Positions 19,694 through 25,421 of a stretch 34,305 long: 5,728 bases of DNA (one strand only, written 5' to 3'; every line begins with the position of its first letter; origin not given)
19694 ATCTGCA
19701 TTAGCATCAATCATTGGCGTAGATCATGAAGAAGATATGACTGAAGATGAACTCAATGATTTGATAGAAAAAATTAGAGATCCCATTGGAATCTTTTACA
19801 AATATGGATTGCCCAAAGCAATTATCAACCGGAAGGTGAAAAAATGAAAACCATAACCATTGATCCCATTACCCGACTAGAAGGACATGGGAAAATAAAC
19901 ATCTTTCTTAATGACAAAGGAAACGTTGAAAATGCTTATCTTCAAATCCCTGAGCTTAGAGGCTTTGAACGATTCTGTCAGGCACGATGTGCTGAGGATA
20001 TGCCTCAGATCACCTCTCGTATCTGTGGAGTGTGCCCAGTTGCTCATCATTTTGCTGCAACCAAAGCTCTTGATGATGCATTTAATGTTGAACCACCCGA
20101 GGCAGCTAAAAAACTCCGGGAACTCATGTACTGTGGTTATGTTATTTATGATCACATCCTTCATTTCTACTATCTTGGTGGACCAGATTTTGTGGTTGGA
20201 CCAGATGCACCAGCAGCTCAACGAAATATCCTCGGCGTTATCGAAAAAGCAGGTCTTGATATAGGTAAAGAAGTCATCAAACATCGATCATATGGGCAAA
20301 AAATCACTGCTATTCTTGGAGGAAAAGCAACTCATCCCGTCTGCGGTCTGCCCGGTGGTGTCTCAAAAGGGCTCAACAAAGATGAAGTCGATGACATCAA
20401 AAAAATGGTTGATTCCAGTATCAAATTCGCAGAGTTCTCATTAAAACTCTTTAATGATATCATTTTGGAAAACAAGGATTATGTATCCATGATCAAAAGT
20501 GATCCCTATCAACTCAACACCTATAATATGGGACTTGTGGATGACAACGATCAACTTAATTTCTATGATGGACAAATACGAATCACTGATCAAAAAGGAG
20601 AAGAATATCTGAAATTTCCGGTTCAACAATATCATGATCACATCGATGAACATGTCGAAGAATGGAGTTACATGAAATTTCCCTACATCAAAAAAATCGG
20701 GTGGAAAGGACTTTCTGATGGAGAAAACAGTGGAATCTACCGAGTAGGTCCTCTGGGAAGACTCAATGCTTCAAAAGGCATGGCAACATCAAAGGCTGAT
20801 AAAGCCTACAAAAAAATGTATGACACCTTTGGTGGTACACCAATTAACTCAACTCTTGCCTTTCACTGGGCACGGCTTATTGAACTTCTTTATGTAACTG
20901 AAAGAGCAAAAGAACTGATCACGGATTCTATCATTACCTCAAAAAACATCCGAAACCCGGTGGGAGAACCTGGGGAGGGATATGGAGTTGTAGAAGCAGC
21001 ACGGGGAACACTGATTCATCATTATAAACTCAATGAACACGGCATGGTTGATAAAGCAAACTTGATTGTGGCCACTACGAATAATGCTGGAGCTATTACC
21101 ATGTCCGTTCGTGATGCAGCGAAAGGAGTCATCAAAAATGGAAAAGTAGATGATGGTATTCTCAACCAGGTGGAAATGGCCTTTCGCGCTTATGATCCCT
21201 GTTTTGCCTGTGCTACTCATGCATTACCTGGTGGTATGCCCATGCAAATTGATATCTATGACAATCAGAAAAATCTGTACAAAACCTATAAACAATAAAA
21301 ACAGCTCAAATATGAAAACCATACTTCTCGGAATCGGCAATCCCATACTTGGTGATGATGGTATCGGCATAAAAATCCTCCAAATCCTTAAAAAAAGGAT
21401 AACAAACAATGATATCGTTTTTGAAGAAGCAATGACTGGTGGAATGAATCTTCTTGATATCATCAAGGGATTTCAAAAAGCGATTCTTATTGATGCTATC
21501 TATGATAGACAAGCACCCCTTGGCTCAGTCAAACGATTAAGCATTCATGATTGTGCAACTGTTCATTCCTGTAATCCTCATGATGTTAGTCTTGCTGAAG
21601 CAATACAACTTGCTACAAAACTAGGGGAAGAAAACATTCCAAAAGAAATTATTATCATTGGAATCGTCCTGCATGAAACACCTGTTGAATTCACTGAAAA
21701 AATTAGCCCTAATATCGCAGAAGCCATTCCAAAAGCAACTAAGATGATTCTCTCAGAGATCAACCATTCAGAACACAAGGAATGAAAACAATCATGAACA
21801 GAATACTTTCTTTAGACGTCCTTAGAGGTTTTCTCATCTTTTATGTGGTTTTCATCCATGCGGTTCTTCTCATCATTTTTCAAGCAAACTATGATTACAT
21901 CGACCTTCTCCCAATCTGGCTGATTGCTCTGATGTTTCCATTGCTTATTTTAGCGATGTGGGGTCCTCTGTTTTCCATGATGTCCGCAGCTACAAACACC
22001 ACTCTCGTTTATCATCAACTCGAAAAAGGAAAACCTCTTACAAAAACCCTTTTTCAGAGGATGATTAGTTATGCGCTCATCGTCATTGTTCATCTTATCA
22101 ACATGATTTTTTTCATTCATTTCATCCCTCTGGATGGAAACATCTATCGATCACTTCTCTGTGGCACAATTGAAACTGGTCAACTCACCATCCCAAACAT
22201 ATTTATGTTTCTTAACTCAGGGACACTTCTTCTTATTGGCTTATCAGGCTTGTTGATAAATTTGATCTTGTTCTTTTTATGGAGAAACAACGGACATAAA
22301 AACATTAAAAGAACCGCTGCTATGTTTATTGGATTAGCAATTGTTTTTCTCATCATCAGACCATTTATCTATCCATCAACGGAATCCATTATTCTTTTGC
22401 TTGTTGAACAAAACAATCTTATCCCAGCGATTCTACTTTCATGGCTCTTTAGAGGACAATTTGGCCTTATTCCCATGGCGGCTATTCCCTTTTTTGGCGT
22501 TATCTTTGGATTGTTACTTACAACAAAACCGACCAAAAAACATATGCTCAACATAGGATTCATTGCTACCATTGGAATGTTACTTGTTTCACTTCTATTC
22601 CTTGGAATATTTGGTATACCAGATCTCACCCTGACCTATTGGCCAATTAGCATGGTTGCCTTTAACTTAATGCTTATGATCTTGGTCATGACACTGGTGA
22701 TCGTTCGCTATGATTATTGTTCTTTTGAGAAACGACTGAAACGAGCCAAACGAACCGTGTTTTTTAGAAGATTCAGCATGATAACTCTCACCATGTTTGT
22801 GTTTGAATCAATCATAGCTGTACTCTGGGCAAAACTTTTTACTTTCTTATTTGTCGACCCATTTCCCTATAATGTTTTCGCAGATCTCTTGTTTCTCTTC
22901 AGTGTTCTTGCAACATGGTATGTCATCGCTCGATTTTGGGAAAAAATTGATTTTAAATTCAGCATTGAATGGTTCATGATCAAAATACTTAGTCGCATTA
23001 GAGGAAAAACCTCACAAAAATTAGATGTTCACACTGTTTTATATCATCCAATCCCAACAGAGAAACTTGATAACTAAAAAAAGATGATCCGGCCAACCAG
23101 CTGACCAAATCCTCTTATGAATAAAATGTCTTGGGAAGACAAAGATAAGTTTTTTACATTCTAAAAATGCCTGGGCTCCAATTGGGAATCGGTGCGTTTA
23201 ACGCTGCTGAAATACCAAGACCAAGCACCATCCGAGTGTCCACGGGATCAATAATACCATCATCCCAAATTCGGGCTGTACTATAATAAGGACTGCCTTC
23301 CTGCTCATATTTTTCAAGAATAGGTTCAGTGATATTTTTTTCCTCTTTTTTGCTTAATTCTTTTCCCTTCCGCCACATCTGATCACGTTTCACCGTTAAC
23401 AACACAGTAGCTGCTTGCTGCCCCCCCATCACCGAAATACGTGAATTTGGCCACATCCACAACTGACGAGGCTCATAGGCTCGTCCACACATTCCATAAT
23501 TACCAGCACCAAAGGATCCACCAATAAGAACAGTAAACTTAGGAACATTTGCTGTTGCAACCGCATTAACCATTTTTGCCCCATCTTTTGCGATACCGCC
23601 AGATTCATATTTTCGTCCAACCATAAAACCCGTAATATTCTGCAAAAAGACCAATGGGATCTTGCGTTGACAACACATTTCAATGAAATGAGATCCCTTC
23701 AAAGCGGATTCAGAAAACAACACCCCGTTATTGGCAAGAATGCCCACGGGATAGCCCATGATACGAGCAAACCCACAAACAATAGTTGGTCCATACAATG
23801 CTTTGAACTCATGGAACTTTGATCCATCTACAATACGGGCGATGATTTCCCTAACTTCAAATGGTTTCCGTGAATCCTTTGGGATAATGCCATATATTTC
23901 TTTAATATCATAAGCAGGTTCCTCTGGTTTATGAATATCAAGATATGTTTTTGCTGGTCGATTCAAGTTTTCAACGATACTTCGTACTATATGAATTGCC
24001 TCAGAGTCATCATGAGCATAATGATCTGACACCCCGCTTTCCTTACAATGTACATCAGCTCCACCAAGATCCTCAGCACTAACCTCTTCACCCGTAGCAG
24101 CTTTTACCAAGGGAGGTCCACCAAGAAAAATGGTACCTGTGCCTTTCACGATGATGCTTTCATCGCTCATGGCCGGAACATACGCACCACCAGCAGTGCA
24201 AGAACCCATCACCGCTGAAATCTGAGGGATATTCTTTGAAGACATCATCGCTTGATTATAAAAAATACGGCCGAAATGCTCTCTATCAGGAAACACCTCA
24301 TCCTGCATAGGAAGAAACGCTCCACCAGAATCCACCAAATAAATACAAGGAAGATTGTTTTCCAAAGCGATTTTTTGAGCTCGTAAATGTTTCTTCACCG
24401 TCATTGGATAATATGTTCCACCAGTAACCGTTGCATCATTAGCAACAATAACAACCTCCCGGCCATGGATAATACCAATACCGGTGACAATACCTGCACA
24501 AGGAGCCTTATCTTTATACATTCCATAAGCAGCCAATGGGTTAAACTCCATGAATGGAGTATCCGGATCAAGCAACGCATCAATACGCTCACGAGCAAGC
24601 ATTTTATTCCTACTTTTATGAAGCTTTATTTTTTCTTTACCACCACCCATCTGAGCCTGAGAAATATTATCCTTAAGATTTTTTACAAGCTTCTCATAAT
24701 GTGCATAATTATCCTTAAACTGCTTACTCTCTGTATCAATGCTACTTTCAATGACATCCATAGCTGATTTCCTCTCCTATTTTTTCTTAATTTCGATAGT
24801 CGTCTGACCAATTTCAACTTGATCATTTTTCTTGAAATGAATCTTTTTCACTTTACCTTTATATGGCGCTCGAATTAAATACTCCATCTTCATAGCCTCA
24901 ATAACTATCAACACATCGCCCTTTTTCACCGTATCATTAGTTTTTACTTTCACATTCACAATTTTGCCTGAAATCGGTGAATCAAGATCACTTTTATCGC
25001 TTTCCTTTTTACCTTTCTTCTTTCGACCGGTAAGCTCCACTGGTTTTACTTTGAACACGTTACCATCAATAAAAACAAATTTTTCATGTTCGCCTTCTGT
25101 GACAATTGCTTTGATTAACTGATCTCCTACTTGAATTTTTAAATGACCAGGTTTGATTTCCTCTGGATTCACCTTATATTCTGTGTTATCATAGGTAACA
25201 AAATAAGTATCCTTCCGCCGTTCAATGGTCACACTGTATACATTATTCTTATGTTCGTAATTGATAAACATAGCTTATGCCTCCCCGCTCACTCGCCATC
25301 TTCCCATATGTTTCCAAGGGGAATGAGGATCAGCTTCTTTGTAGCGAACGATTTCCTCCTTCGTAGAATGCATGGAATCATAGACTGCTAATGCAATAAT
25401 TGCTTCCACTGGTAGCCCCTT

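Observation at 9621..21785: ETF operon abutting a complete hdrCBA-mvhDGA locus inside a beta-oxidation island: candidate soluble acyl-CoA-to-H2 electron-confurcating module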

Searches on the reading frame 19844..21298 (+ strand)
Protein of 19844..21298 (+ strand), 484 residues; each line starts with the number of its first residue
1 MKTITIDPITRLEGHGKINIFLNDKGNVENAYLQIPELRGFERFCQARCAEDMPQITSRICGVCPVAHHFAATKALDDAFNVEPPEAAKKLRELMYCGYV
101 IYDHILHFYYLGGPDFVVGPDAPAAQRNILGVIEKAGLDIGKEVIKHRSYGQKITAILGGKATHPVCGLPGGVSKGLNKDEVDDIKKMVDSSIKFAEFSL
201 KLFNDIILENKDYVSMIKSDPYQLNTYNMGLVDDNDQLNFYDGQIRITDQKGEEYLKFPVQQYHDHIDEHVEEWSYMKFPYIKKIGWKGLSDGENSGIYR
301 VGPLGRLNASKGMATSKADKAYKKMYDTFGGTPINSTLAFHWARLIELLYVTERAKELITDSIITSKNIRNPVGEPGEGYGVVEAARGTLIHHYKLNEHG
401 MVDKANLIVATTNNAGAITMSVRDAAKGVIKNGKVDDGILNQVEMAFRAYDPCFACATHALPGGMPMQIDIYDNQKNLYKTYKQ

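Call 4: search_protein_families(library=pfam, proteins=[window:19844-21298:+])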
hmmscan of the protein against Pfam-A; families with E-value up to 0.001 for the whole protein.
window:19844-21298:+ (484 aa): 1 family
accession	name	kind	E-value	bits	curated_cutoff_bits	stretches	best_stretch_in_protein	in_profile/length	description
PF00374.24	NiFeSe_Hases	-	5.4e-42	144.8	25.8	2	39-117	1-79/508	Nickel-dependent hydrogenase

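Call 45: search_protein_families(library=ncbifam, proteins=[window:19844-21298:+], max_evalue=1e-10)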
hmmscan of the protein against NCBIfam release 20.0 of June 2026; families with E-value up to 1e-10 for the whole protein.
window:19844-21298:+ (484 aa): 8 families
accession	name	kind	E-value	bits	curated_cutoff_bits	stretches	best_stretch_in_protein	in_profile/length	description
NF041785.2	VhuA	equivalog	2e-128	428.5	800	1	1-431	1-418/418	F420-non-reducing hydrogenase Vhu subunit A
NF033181.1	NiFeSe_hydrog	equivalog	3.7e-57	194.4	600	2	1-122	1-121/507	nickel-dependent hydrogenase large subunit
NF040828.1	sulfhyd_ShyA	equivalog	3.2e-54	184.4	700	2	4-222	3-213/415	NAD(P)-dependent hydrogenase/sulfhydrogenase 2 subunit alpha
NF045518.1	H2_NiFeSe_large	exception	5.6e-51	173.8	780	1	3-461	3-482/485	NiFeSe hydrogenase large subunit HysA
NF040832.1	sulfhyd_HydA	equivalog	8e-47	160.3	880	1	3-460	4-423/426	NADPH-dependent hydrogenase/sulfhydrogenase 1 subunit alpha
TIGR03295.1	frhA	equivalog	2e-45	155.5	392.5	1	2-207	3-200/412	coenzyme F420 hydrogenase subunit alpha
NF007778.0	PRK10467.1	equivalog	1.5e-27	96.2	969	1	2-117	3-117/567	hydrogenase 2 large subunit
NF007550.0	PRK10170.1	equivalog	3e-26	92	1101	1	4-122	19-137/597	Ni/Fe-hydrogenase large subunit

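Call 75: search_solved_structures(query=window:19844-21298:+, max_evalue=1e-20)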
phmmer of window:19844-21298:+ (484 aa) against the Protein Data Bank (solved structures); distinct sequences matched with E-value up to 1e-20: 65 (the best 60 are shown).
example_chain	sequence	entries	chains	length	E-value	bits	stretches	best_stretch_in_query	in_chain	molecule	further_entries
7t2r_D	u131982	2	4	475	4.8e-113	381.8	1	4-472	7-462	NiFe hydrogenase large subunit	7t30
9sw2_F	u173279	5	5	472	1.2e-109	370.6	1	3-480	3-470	F420-non-reducing hydrogenase subunit A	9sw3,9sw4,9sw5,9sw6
9sfi_g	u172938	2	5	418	3e-109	369.3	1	3-430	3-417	Coenzyme F420-reducing hydrogenase, alpha subunit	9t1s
5odc_F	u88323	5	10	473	6.4e-109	368.2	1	3-476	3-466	Methyl-viologen reducing hydrogenase subunit A | Methyl-viologen reducing hydrogenase, subunit A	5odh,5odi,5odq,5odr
5xf9_D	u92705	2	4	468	2.8e-96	326.5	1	3-459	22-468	NAD-reducing hydrogenase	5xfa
5jsu_B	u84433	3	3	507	8.7e-40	140.2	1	3-181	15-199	Periplasmic [NiFeSe] hydrogenase, large subunit, selenocysteine-containing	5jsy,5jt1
5jsh_B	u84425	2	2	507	2.8e-38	135.2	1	3-181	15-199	Periplasmic [NiFeSe] hydrogenase, large subunit, selenocysteine-containing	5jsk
6z8o_B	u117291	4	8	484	8.3e-38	133.7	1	3-181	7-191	Periplasmic [NiFeSe] hydrogenase, large subunit, selenocysteine-containing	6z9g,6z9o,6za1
6ru9_B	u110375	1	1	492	8.8e-38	133.6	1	3-181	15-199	Periplasmic [NiFeSe] hydrogenase, large subunit, selenocysteine-containing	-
6z8m_B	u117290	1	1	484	2.1e-37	132.3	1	3-181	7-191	Periplasmic [NiFeSe] hydrogenase, large subunit, selenocysteine-containing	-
6rtp_B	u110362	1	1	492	2.3e-37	132.2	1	3-181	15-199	Periplasmic [NiFeSe] hydrogenase, large subunit, selenocysteine-containing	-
6ruc_B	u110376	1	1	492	2.3e-37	132.2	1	3-181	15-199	Periplasmic [NiFeSe] hydrogenase, large subunit, selenocysteine-containing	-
3ze6_B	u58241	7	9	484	3e-37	131.8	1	3-181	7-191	PERIPLASMIC [NIFESE] HYDROGENASE, LARGE SUBUNIT, SELENOCYS SELENOCYSTEINE-CONTAINING | PERIPLASMIC [NIFESE] HYDROGENASE, LARGE SUBUNIT, SELENOCYSTEINE-CONTAININ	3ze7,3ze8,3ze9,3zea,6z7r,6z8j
2wpn_B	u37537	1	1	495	3.2e-37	131.7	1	3-181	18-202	PERIPLASMIC [NIFESE] HYDROGENASE, LARGE SUBUNIT, SELENOCYSTEINE-CONTAINING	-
9nez_D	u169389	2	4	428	1e-35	126.8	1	4-460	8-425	Sulfhydrogenase 1 subunit alpha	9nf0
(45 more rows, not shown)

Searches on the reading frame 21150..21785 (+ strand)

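Call 4: search_protein_families(library=pfam, proteins=[window:21150-21785:+])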
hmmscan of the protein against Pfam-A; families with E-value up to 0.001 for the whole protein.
window:21150-21785:+ (211 aa): 1 family
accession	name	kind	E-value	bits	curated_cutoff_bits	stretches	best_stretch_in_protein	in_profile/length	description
PF01750.23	HycI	-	1e-12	48.4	23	1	76-203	3-130/130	Hydrogenase maturation protease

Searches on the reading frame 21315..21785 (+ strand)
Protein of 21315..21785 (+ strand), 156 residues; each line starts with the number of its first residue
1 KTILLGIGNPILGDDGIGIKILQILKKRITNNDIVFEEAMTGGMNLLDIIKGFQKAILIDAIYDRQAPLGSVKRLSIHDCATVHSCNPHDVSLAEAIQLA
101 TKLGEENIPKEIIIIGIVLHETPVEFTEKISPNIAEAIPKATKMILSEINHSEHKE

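Call 46: search_protein_families(library=ncbifam, proteins=[window:21315-21785:+], max_evalue=1e-8)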
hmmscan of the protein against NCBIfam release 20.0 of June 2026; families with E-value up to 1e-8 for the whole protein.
window:21315-21785:+ (156 aa): 6 families
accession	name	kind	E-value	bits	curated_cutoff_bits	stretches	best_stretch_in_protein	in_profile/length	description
TIGR00072.1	hydrog_prot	superfamily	3.6e-28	98.4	47.45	1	4-149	2-145/145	hydrogenase maturation protease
TIGR00140.1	hupD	subfamily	1.5e-17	63.9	151.8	1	3-151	2-149/151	HyaD/HybD family hydrogenase maturation endopeptidase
NF007777.0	PRK10466.1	equivalog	2.7e-16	59.7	190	1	1-151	2-151/164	HyaD/HybD family hydrogenase maturation endopeptidase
NF045519.1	NiFeSe_H2_mat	exception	6.7e-13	48.7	190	1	2-150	3-148/152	NiFeSe hydrogenase maturation protease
TIGR00142.1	hycI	equivalog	1.7e-11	44.1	119.1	1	3-150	2-143/146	hydrogenase maturation peptidase HycI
TIGR00130.1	frhD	equivalog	1.6e-10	41.3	134.95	1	3-150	6-152/153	coenzyme F420-reducing hydrogenase, FrhD protein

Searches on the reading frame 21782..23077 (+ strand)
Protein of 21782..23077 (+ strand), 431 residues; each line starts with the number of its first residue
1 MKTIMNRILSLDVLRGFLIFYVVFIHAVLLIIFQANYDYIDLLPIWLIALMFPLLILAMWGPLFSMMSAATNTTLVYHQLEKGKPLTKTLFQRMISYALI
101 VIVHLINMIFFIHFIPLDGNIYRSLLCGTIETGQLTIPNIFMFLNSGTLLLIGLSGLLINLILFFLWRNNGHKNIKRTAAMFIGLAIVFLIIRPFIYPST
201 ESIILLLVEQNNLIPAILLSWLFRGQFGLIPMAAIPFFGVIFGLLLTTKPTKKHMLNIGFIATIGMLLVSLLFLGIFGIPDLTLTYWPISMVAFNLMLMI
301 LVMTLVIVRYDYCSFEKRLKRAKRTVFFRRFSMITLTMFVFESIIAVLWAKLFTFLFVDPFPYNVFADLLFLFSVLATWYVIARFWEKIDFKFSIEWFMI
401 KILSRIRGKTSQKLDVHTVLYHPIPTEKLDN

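Call 4: search_protein_families(library=pfam, proteins=[window:21782-23077:+])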
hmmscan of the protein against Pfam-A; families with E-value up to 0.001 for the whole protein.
window:21782-23077:+ (431 aa): 1 family
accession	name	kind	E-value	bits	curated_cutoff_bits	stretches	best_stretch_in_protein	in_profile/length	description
PF01757.29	Acyl_transf_3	-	1.2e-05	24.9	31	1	9-381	2-324/326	Acyltransferase domain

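Call 46: search_protein_families(library=ncbifam, proteins=[window:21782-23077:+], max_evalue=1e-8)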
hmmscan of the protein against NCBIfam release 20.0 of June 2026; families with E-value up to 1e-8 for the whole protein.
window:21782-23077:+ (431 aa): 0 families

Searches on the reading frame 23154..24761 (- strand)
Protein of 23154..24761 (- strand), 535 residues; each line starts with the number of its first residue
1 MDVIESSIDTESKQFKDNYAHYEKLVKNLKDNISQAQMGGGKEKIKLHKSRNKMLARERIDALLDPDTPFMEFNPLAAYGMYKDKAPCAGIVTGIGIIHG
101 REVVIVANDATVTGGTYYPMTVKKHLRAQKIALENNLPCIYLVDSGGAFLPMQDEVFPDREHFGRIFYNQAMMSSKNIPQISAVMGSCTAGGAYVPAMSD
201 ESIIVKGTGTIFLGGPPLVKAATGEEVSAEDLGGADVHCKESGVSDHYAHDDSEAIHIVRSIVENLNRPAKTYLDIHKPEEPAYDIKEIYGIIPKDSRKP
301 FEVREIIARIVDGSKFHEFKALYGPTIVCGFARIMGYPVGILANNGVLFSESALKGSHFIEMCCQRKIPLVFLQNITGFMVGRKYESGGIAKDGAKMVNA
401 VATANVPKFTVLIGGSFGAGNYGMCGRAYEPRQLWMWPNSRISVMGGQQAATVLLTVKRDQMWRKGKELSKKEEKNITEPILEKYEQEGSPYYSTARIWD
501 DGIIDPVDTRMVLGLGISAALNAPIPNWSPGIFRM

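Call 4: search_protein_families(library=pfam, proteins=[window:23154-24761:-])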
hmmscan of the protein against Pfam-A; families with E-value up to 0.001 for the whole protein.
window:23154-24761:- (535 aa): 2 families
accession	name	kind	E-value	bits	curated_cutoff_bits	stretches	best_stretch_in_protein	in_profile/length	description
PF01039.27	Carboxyl_trans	-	3.8e-157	524.3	22.3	1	49-525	3-483/493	Carboxyl transferase domain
PF03255.19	ACCA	-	2.6e-12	47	23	1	47-204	51-212/310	Acetyl co-enzyme A carboxylase carboxyltransferase-like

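Call 45: search_protein_families(library=ncbifam, proteins=[window:23154-24761:-], max_evalue=1e-10)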
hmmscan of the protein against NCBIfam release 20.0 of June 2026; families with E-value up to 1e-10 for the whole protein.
window:23154-24761:- (535 aa): 2 families
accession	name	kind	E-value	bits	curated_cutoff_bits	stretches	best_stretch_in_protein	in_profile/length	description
TIGR01117.1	mmdA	subfamily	3.7e-100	336.1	998.8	1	25-512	2-487/512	methylmalonyl-CoA decarboxylase subunit alpha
NF041504.1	AccA_sub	subfamily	1.2e-12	47.8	300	0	73-202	26-157/257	carboxyltransferase subunit alpha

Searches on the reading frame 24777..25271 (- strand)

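Call 4: search_protein_families(library=pfam, proteins=[window:24777-25271:-])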
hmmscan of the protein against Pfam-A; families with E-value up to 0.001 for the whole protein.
window:24777-25271:- (164 aa): 5 families
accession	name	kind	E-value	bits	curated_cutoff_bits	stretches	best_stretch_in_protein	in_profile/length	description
PF00364.28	Biotin_lipoyl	-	5.6e-17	61.8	22.1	1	97-160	4-72/73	Biotin-requiring enzyme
PF13533.13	Biotin_lipoyl_2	-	1.1e-12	47.9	29.8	1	98-125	5-32/32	Biotin-lipoyl like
PF13437.12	HlyD_3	-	0.00015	22.9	22.2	0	96-126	2-32/106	HlyD family secretion protein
PF16576.10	HlyD_D23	-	0.00053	19.8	30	0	86-126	101-141/214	Barrel-sandwich domain of CusB or HlyD membrane-fusion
PF05896.17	NQRA_N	-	0.00085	19.9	25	0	104-146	39-80/94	NqrA N-terminal barrel-sandwich hybrid domain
